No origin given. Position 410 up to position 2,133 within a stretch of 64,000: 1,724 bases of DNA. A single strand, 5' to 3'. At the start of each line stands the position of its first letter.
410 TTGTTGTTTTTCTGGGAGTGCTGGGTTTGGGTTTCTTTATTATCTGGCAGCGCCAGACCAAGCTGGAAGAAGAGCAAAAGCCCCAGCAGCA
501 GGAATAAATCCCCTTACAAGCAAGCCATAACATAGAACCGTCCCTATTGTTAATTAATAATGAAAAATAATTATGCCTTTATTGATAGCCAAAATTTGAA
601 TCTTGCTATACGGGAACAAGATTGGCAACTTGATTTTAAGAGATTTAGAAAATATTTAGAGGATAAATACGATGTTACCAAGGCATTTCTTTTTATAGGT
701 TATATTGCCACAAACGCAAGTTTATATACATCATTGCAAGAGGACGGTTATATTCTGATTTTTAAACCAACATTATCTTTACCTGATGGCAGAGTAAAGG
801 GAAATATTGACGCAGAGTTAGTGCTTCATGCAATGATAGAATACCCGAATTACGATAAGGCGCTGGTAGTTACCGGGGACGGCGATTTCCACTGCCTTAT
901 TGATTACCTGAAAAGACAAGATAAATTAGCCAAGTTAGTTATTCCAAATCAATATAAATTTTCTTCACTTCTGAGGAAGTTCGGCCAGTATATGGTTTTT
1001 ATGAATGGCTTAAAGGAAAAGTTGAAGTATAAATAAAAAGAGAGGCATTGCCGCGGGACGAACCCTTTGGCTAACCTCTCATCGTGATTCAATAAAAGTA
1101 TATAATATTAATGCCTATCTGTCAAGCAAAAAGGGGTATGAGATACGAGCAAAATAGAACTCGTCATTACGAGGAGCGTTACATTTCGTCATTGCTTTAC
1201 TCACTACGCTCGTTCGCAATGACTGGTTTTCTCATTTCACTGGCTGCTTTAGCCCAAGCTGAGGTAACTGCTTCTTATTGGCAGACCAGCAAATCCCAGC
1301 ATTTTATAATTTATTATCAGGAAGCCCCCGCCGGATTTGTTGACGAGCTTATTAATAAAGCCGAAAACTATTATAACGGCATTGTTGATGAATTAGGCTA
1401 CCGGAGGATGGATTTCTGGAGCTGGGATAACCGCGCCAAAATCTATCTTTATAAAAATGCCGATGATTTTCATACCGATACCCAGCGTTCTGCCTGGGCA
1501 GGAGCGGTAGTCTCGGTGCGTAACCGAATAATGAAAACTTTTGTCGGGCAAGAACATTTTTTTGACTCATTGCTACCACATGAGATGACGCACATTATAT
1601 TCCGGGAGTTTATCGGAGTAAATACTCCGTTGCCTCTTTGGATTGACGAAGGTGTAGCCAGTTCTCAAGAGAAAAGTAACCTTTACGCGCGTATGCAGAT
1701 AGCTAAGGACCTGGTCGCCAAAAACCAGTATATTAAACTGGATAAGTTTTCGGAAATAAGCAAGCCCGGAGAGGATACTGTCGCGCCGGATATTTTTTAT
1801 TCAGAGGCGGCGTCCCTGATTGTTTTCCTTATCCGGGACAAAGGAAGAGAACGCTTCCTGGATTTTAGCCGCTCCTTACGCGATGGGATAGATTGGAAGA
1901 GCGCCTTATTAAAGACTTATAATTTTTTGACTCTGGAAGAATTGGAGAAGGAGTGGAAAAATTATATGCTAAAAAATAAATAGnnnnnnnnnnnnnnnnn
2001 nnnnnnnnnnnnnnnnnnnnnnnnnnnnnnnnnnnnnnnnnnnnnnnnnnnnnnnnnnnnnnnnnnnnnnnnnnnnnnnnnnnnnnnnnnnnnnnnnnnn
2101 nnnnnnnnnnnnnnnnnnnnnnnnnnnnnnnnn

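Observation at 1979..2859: REPtron: RAYT tyrosine transposase flanked by two 64-bp perfect-palindrome REPINs, with six more copies in the window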

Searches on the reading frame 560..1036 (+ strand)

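Call 55: search_protein_families(library=pfam, proteins=[window:560-1036:+], max_evalue=1)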
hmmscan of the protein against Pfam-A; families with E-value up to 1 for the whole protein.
window:560-1036:+ (158 aa): 1 family
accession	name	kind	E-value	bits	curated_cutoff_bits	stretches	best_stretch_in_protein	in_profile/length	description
PF01936.24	NYN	-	6.8e-13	49.8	24.2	1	7-140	5-136/145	NYN domain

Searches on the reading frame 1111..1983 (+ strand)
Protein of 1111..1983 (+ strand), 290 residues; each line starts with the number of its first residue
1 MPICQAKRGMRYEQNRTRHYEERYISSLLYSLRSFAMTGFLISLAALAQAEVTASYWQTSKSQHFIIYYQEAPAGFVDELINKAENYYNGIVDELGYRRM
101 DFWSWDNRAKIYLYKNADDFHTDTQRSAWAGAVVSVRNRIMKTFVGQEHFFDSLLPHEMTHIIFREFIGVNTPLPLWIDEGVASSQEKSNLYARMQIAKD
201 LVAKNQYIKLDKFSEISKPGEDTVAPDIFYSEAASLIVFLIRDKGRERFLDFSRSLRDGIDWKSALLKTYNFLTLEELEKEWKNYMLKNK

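Call 55: search_protein_families(library=pfam, proteins=[window:1111-1983:+], max_evalue=1)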
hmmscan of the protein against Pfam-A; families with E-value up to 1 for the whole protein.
window:1111-1983:+ (290 aa): 2 families
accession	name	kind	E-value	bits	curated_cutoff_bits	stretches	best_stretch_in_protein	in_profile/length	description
PF13485.12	Peptidase_MA_2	-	1.2e-12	48.5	32.4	1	110-286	22-199/201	Peptidase MA superfamily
PF19527.4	DUF6055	-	0.0071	15.8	27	1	49-170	34-146/417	Family of unknown function (DUF6055)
